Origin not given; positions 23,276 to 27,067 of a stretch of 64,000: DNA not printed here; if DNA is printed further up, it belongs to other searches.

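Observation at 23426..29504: Membrane-associated Rad50/Mre11-like three-gene module (TMEM43-like protein, SbcD/YhaO-like nuclease, 1163-aa SbcC/YhaN-like ATPase)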

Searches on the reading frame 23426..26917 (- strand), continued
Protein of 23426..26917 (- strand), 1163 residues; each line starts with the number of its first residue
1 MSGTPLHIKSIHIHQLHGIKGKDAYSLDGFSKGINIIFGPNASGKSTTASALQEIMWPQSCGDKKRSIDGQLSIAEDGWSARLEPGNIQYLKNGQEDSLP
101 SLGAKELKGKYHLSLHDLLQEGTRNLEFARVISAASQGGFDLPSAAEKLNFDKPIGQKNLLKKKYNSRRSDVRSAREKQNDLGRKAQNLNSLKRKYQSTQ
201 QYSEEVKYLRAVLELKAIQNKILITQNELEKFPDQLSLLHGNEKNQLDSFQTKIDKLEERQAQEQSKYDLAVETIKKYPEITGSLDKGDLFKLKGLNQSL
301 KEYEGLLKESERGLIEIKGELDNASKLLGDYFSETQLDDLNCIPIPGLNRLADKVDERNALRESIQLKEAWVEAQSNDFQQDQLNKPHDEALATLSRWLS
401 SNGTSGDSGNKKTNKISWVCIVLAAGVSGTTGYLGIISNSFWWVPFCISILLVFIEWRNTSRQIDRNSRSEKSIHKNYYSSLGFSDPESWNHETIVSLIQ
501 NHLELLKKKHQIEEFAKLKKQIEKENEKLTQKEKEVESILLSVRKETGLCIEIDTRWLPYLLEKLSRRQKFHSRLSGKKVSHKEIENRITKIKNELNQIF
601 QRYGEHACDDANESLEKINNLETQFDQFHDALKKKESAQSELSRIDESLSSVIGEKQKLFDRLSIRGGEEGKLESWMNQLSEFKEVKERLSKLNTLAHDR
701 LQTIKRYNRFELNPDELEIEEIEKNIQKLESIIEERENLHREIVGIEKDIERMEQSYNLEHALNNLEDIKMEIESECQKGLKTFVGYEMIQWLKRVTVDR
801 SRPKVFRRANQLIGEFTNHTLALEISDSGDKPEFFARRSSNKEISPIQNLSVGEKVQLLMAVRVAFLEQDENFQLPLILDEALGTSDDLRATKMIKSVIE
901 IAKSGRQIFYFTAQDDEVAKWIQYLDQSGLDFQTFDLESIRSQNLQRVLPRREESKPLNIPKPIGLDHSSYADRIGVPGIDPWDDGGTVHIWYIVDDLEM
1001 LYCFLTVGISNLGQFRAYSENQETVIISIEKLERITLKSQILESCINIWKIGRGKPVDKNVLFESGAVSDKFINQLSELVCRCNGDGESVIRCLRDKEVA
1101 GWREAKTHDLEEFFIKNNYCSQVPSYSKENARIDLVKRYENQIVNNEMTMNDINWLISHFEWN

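Call 69: search_protein_representatives(alignment_id=A1)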
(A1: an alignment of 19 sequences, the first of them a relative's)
Query: 19 sequences, 1157 profile positions. Proteins with E-value up to 0.001 (for the whole library): 17849; up to 1e-10: 11131; up to 1e-30: 2691. The best 150 are listed.
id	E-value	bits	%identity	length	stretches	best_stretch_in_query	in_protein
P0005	0.0e+00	1421.0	-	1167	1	1-1155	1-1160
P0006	0.0e+00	1404.6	-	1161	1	1-1156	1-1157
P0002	0.0e+00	1351.5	-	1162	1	1-1156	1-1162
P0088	0.0e+00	1312.9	-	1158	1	1-1154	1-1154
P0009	0.0e+00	1273.0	-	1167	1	4-1154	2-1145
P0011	0.0e+00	1258.4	-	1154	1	1-1156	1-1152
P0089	0.0e+00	1246.1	-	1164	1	3-1154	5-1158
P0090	0.0e+00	1232.7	-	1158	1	1-1154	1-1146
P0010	0.0e+00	1216.7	-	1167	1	2-1150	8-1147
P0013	0.0e+00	1200.7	-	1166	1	2-1155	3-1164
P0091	0.0e+00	1194.9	-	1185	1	1-1155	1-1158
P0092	0.0e+00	1189.6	-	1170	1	3-1154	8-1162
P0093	0.0e+00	1182.0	-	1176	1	4-1154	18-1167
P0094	0.0e+00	1181.3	-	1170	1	1-1153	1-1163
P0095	0.0e+00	1168.1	-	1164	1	1-1155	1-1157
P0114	0.0e+00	1075.9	-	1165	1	4-1153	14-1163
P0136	0.0e+00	1045.5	-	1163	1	5-1153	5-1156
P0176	0.0e+00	1013.8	-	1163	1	1-1148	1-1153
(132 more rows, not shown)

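Call 72: predict_structure(alignment_id=A1)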
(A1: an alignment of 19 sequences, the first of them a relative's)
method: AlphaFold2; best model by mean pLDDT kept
length: 1163 residues; sequences in the alignment: 19
mean_pLDDT: 79.3   pTM: 0.36
mean pLDDT of the five models: 79.3, 78.9, 77.3, 76.8, 74.6
residues with pLDDT >= 90: 193; 70-90: 737; 50-70: 191; < 50: 42
segments of 3 or more residues with pLDDT < 50: 402-417, 459-469, 944-957
pLDDT, mean of each block of 10 residues (from residue 1): 82 83 83 91 82 84 75 88 86 87 77 68 59 69 79 73 86 83 80 79 79 74 64 62 73 83 87 84 83 93 94 92 84 77 73 88 89 74 74 84 40 46 66 62 69 62 43 79 81 84 84 85 90 88 73 74 87 90 93 92 87 91 89 87 81 72 60 65 64 71 70 66 78 80 82 75 87 85 85 73 81 83 76 80 79 79 80 86 65 83 90 86 88 89 46 41 85 86 84 88 86 84 63 85 88 91 90 93 92 92 92 94 85 87 81 79 58
secondary structure, 60 per line:
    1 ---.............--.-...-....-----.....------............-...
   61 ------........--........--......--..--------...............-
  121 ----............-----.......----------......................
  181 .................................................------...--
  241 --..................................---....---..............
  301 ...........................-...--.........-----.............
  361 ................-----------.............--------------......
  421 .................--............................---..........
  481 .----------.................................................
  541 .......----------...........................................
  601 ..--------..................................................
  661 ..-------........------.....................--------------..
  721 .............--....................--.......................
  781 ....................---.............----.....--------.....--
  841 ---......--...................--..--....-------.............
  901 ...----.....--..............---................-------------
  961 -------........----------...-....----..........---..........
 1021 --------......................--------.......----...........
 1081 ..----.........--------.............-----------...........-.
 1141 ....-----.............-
elements in order (helices of 4 or more, strands of 3 or more residues): E4-16 E25-28 E34-38 H45-56 E67-74 E77-84 E87-92 H105-111 E112-114 H115-119 H125-136 H142-148 H159-229 H243-276 H280-283 H287-327 H334-342 H348-376 H388-400 H415-437 H440-467 H471-481 H492-547 H558-602 H611-662 H670-677 H684-704 H719-733 H736-755 H758-800 H804-816 E821-825 E834-838 E844-846 H852-870 E877-880 H888-903 E908-912 H915-928 E932-936 H937-947 H968-975 H998-1007 H1012-1020 H1029-1050 H1059-1065 H1070-1082 H1087-1095 H1104-1116 H1128-1138 H1140-1144 H1150-1162

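Call 75: fold_search(model_id=the predicted structure, library=pdb)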
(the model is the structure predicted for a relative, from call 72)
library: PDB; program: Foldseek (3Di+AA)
matches with E <= 10: 1022; with E <= 0.001: 111
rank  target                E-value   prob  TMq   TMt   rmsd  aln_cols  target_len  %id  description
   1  8i4x_B                2.2e-15  1.00  0.19  0.20  111.5      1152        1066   13  Cryo-EM structure of 5-subunit Smc5/6 (released 2024-06-26)
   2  6yvu_B                4.6e-15  1.00  0.17  0.16  107.0      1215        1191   12  Condensin complex from S.cerevisiae ATP-free apo non-engaged state (released 2020-07-15)
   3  7yqh_B                4.8e-15  1.00  0.17  0.19  112.9      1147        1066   13  Cryo-EM structure of 8-subunit Smc5/6 (released 2024-01-31)
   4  8i13_B                8.8e-14  1.00  0.16  0.19  114.6      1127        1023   13  Cryo-EM structure of 6-subunit Smc5/6 (released 2024-06-26)
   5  7qcd_A                1.5e-13  1.00  0.18  0.20  125.6      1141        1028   12  CryoEM structure of the Smc5/6-holocomplex (composite structure) (released 2022-09-21)
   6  7zr1_C                1.2e-12  1.00  0.15  0.21  105.9      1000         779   12  Chaetomium thermophilum Mre11-Rad50-Nbs1 complex bound to ATPyS (composite structure) (released 2023-01-11)
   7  9gm6_B                9.8e-12  1.00  0.13  0.13  60.5      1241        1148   12  MukBEF in a nucleotide-bound state with open neck gate (heads core) (released 2025-03-26)
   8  7yqh_A                1.1e-11  1.00  0.15  0.16  120.9      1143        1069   14  Cryo-EM structure of 8-subunit Smc5/6 (released 2024-01-31)
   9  7zr1_D                1.1e-11  1.00  0.16  0.23  106.7      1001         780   12  Chaetomium thermophilum Mre11-Rad50-Nbs1 complex bound to ATPyS (composite structure) (released 2023-01-11)
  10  7qcd_B                1.2e-11  1.00  0.18  0.20  127.7      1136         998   13  CryoEM structure of the Smc5/6-holocomplex (composite structure) (released 2022-09-21)
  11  8i4x_A                2.1e-11  1.00  0.16  0.17  118.0      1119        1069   13  Cryo-EM structure of 5-subunit Smc5/6 (released 2024-06-26)
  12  9gm6_A                6.2e-10  1.00  0.11  0.12  56.0      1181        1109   14  MukBEF in a nucleotide-bound state with open neck gate (heads core) (released 2025-03-26)
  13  9qe0_B                1.1e-09  1.00  0.13  0.12  47.6      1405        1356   11  Neobacillus vireti Wadjet-II JetABC dimer (released 2025-06-25)
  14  9qe0_A                1.3e-09  1.00  0.14  0.12  43.6      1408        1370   10  Neobacillus vireti Wadjet-II JetABC dimer (released 2025-06-25)
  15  8i13_A                1.9e-09  1.00  0.17  0.19  119.3      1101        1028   14  Cryo-EM structure of 6-subunit Smc5/6 (released 2024-06-26)
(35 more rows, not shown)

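Call 79: search_solved_structures(query=A1, max_evalue=0.001, show_alignments=2)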
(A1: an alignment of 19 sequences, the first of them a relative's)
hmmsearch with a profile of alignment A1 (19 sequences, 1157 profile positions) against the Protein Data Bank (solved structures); distinct sequences matched with E-value up to 0.001: 26.
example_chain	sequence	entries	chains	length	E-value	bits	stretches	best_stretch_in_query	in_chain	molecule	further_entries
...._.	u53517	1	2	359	6.4e-10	40.8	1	6-58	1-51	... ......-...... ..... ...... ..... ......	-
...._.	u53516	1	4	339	7.8e-10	40.5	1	6-58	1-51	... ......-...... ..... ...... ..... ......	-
4nch_A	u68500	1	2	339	1.6e-08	36.2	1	6-58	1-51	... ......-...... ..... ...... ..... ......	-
4nci_A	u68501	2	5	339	4.2e-08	34.8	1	6-58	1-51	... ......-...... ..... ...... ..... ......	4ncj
4nck_A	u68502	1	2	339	5.8e-08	34.3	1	6-58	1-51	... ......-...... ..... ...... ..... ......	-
5h66_A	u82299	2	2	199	3.1e-06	28.6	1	6-61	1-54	Chromosome partition protein Smc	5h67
5h68_A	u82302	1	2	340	1.3e-05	26.5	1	4-61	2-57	Chromosome partition protein Smc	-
3zgx_A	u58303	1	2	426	3.4e-05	25.2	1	6-61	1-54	CHROMOSOME PARTITION PROTEIN SMC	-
5xg3_A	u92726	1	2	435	6e-05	24.3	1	6-61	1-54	Chromosome partition protein Smc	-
3qkr_A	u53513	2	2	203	6.7e-05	24.2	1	6-58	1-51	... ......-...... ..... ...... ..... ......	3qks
1ii8_A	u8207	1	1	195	7.2e-05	24.1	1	6-58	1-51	Rad50 ABC-ATPase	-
3tho_A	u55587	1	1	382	8.9e-05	23.8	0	5-52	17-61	Probable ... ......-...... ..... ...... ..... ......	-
6zz6_B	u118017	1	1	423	9.4e-05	23.7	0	13-55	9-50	Structural maintenance of chromosomes protein 3,Structural maintenance of chromosomes prot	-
1us8_A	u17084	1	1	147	0.00014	23.1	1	6-59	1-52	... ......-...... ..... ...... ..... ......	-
1f2t_A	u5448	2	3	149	0.00014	23.1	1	6-59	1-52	RAD50 ABC-ATPASE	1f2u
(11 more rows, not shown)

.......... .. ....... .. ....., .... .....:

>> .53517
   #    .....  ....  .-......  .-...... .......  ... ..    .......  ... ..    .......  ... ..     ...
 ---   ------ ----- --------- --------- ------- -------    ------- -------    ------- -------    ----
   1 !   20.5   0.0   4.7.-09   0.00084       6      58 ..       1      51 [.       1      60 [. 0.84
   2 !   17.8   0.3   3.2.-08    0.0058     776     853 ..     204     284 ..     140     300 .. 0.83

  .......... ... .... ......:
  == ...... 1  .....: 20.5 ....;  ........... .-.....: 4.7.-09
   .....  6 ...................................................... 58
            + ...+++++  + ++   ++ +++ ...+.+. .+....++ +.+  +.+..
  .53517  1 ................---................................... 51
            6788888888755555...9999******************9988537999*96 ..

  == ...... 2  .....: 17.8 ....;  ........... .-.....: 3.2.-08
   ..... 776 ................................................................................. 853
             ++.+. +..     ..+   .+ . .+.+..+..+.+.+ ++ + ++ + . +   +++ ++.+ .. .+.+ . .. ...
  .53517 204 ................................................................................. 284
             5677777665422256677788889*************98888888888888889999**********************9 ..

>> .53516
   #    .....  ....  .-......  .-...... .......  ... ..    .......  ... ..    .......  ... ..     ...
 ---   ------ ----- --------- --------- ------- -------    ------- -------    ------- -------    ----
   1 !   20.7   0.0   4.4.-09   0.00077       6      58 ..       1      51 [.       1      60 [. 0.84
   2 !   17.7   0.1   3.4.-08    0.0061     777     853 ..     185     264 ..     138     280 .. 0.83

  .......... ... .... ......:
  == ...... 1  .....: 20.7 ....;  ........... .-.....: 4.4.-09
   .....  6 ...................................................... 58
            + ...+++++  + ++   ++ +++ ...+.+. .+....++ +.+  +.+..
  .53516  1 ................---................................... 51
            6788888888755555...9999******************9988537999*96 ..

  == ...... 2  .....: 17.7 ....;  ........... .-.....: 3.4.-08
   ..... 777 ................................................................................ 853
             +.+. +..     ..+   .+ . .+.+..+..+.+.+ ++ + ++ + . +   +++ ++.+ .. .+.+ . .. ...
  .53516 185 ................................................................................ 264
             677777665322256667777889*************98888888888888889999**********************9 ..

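Call 83: get_annotated_region(hit=H2, flank=7000)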
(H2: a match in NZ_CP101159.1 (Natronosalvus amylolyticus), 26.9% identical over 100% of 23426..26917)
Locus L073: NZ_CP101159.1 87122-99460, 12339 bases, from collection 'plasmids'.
description: Natronosalvus amylolyticus strain WLHSJ1 plasmid unnamed3, complete sequence
organism: Natronosalvus amylolyticus (NCBI taxid 2961994)
taxonomy: Archaea; Euryarchaeota; Halobacteria; Halobacteriales; Natrialbaceae; Natronosalvus; Natronosalvus amylolyticus
host: -; source: cell culture,sediment; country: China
typing (MOB-suite, as given by PLSDB): non-mobilizable
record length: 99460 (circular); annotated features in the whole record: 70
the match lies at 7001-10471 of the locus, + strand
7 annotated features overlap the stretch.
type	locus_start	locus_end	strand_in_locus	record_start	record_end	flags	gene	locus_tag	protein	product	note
CDS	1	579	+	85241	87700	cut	-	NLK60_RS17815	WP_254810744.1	DEAD/DEAH box helicase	-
CDS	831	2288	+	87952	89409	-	-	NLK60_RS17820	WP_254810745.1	ribonuclease H-like domain-containing protein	-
CDS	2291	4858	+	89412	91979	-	-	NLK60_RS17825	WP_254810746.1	DEAD/DEAH box helicase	-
CDS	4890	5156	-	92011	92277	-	-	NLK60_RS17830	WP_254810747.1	hypothetical protein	-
CDS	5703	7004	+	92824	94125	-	-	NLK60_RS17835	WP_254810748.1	DNA repair exonuclease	-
CDS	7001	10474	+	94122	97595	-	-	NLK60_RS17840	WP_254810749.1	SMC family ATPase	-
CDS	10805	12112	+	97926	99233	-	-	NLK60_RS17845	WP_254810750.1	hypothetical protein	-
